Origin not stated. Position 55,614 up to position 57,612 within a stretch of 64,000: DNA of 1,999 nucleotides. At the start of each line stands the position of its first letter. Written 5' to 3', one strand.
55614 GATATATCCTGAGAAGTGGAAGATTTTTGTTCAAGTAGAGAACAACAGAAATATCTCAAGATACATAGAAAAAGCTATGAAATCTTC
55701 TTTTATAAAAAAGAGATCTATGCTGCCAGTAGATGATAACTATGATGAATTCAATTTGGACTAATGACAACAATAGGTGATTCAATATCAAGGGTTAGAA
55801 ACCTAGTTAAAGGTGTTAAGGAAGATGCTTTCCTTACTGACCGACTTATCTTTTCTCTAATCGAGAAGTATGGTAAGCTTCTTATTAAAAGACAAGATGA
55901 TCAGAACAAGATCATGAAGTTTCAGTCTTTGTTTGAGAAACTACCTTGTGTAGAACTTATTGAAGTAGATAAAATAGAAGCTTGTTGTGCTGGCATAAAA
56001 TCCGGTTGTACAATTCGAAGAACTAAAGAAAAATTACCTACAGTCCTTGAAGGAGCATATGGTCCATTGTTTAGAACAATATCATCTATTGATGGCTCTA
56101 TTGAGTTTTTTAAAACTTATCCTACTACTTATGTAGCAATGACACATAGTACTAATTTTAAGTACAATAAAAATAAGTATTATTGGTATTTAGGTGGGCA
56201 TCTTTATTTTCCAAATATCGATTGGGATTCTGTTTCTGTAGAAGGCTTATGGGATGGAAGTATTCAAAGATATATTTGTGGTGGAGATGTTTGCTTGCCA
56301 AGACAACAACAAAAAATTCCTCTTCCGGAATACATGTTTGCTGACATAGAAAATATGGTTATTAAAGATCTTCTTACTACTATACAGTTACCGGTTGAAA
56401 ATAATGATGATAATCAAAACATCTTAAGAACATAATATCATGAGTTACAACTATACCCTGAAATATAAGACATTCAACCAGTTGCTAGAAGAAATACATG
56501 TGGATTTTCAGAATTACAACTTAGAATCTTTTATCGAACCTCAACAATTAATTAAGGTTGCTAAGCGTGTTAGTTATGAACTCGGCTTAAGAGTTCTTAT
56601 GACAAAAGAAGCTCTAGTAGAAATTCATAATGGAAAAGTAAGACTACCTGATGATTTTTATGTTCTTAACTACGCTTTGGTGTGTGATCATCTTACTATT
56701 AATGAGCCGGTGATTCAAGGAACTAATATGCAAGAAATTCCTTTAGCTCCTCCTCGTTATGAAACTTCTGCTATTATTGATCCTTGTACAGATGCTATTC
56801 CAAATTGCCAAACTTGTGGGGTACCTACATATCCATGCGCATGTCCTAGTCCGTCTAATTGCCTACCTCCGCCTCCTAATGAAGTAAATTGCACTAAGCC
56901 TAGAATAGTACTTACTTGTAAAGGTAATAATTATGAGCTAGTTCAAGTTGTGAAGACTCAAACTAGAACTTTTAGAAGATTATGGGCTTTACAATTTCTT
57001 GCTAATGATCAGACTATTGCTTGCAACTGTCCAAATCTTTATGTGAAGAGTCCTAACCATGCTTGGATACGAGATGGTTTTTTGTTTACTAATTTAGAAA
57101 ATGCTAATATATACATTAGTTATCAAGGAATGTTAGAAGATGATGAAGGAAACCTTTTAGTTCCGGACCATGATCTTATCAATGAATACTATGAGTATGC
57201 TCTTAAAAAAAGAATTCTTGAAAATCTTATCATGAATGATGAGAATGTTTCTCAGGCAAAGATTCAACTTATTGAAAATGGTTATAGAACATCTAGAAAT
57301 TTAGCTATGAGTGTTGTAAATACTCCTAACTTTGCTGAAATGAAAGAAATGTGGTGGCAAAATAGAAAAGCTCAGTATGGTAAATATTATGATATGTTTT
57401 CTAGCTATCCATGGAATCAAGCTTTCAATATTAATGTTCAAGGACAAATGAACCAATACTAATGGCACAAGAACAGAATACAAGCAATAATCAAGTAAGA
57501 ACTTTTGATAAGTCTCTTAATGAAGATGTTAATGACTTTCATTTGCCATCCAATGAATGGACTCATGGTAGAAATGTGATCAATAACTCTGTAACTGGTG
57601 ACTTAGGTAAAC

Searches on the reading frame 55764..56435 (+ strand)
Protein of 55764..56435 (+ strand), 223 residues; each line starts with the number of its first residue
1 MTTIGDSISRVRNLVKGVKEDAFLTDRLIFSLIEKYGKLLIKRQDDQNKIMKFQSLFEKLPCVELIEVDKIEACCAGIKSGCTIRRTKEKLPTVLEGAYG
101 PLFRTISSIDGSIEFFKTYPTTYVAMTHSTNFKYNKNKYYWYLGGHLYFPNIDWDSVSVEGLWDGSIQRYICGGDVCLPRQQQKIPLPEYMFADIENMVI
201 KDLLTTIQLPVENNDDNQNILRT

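Call 7: search_protein_families(library=pfam, proteins=[window:55764-56435:+], max_evalue=0.01)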
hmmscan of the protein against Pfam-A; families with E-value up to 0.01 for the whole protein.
window:55764-56435:+ (223 aa): 1 family
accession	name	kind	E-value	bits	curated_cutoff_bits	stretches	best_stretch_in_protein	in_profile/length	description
PF25702.1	CrAss_Ring_2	-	2.6e-22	80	27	1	8-218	3-207/210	Phage tail ring protein 2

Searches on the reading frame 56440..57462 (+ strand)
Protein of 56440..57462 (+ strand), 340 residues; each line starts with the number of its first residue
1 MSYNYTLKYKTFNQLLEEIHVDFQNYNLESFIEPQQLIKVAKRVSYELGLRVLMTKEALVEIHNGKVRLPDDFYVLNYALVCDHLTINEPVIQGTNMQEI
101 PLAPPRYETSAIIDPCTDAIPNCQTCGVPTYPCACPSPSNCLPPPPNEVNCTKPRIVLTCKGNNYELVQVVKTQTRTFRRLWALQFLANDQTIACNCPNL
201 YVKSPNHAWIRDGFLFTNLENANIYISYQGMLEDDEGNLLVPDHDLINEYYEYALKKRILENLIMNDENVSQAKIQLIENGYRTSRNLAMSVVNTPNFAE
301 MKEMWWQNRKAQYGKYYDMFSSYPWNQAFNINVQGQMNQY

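Call 7: search_protein_families(library=pfam, proteins=[window:56440-57462:+], max_evalue=0.01)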
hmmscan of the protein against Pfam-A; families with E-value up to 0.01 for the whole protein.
window:56440-57462:+ (340 aa): 1 family
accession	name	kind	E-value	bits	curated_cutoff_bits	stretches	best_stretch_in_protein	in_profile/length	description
PF24228.1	CrAss_Ring_1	-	5.3e-12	46.1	27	1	52-304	47-240/272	Phage tail ring protein 1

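Call 8: search_protein_families(library=phrogs, proteins=[window:56440-57462:+], max_evalue=0.001)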
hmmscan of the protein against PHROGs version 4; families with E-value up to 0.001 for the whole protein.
window:56440-57462:+ (340 aa): 1 family
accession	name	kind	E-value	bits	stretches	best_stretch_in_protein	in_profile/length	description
phrog_34036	-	head and packaging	4.6e-13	50.1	2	208-303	171-270/290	virion structural protein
